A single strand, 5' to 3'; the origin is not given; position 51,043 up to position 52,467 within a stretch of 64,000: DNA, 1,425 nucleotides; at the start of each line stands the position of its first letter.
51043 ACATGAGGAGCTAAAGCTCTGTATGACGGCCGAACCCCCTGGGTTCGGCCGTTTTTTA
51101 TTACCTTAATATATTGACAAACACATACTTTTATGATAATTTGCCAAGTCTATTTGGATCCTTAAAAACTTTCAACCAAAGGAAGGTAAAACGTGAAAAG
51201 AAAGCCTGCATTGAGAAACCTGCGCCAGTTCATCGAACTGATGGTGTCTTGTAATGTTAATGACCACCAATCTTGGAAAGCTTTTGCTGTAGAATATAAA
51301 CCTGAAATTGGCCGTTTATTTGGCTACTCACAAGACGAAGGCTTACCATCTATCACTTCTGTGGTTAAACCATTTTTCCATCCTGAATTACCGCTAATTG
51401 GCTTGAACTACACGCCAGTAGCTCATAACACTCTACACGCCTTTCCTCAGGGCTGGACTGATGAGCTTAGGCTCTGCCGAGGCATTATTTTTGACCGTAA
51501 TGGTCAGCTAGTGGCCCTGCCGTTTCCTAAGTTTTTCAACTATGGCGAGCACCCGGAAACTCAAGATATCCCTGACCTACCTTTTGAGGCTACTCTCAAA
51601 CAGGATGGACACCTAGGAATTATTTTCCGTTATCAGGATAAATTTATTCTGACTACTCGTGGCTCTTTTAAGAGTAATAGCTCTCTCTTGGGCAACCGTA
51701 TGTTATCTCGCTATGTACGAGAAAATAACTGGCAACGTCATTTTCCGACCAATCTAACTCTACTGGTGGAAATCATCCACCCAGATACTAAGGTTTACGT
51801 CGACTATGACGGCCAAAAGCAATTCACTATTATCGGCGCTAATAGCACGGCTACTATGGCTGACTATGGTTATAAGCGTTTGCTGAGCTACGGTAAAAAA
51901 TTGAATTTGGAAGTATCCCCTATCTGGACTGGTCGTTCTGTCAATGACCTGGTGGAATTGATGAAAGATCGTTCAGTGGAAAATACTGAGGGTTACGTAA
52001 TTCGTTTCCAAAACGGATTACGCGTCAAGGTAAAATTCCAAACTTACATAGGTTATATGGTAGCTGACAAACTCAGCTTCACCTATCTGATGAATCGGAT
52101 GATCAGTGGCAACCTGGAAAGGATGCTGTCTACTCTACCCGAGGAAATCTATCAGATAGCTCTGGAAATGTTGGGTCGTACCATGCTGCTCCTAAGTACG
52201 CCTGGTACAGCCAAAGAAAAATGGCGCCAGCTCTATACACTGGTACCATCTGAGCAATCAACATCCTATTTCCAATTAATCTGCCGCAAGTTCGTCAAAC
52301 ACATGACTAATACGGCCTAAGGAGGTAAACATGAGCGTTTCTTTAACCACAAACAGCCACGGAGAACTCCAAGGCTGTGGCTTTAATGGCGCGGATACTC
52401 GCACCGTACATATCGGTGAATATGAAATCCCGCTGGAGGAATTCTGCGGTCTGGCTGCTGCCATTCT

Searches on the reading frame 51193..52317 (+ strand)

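Call 78: search_protein_families(library=pfam, proteins=[window:51193-52317:+], max_evalue=0.0001)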
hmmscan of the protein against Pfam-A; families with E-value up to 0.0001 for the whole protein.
window:51193-52317:+ (375 aa): 1 family
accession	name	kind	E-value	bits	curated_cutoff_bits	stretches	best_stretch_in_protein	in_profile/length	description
PF09511.15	RNA_lig_T4_1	-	2.9e-18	67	28.3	1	95-282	2-224/227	RNA ligase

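Call 116: search_protein_families(library=padloc, proteins=[window:51193-52317:+], max_evalue=0.001)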
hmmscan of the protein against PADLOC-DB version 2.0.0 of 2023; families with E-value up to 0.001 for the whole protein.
window:51193-52317:+ (375 aa): 0 families
